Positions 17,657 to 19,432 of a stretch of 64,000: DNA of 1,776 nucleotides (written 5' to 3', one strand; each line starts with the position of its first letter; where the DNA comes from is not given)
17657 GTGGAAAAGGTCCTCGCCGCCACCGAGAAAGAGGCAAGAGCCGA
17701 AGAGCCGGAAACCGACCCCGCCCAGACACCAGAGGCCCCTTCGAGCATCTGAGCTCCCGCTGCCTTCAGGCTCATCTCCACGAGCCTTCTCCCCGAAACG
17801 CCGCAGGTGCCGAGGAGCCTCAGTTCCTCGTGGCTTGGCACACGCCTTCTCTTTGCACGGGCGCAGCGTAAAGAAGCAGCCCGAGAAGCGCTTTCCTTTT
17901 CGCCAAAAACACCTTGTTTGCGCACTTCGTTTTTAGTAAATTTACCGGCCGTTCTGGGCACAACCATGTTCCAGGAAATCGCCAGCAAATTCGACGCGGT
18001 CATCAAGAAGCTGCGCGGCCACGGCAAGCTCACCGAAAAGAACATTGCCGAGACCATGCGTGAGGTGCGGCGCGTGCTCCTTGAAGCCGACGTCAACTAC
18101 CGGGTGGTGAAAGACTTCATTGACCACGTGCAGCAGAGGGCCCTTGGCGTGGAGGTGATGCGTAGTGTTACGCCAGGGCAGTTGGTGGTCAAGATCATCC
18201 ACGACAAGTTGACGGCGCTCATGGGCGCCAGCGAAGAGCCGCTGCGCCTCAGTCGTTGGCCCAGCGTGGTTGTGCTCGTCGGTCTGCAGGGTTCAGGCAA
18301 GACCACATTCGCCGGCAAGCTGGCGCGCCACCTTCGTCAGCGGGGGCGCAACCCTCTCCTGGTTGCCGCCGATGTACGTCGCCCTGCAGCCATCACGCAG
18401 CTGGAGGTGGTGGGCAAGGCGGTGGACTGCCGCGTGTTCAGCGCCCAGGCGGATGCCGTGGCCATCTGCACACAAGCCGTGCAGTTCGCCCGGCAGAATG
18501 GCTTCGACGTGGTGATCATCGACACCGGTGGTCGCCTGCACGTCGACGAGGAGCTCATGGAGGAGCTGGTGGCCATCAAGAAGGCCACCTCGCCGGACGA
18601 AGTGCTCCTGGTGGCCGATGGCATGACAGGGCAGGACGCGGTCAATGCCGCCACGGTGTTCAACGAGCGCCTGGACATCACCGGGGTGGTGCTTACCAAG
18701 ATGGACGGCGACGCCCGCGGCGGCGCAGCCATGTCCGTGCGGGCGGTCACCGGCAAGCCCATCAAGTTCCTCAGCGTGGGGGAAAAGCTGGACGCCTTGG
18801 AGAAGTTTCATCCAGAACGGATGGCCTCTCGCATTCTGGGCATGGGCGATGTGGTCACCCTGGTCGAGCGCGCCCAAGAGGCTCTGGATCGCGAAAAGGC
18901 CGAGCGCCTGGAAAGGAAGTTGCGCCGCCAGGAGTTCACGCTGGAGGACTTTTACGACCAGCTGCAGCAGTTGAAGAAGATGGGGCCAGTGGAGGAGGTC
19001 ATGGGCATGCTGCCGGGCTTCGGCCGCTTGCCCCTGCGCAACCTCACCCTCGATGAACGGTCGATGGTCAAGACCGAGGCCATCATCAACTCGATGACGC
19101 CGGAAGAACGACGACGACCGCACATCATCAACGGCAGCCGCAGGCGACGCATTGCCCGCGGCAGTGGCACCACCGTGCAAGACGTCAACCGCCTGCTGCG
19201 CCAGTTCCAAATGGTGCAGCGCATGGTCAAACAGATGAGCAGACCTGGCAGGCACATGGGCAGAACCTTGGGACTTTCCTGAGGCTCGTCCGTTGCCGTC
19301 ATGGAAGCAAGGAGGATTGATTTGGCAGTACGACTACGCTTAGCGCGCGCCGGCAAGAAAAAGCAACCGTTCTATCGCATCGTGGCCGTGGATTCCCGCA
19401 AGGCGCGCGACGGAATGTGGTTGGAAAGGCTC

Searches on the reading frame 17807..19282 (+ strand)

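Call 55: search_protein_families(library=pfam, proteins=[window:17807-19282:+], max_evalue=0.0001)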
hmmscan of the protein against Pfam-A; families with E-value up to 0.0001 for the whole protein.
window:17807-19282:+ (491 aa): 9 families
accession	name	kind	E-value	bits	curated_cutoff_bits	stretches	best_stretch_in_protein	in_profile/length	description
PF00448.28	SRP54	-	3.5e-71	239.3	22.7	1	152-345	1-196/196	SRP54-type protein, GTPase domain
PF02978.25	SRP_SPB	-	7.4e-37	126.1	27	1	376-474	1-91/91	Signal peptide binding domain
PF02881.24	SRP54_N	-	7.1e-21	74.7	22.4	1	60-135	3-75/75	SRP54-type protein, helical bundle domain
PF06414.18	Zeta_toxin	-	3.8e-07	30.2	22.3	1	150-240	14-103/199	Zeta toxin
PF01656.29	CbiA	-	7.1e-07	29.7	25.4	1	162-307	9-91/125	CobQ/CobB/MinD/ParA nucleotide binding domain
PF13604.12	AAA_30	-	1.3e-05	25.4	27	1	154-285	20-137/191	AAA domain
PF13671.12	AAA_33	-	1.7e-05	25.6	27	1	154-257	1-91/143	AAA domain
PF13401.12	AAA_22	-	2.9e-05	24.8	27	0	153-259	6-109/130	AAA domain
PF13191.12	AAA_16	-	8.9e-05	23.5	32.6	0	152-278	24-146/167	AAA ATPase domain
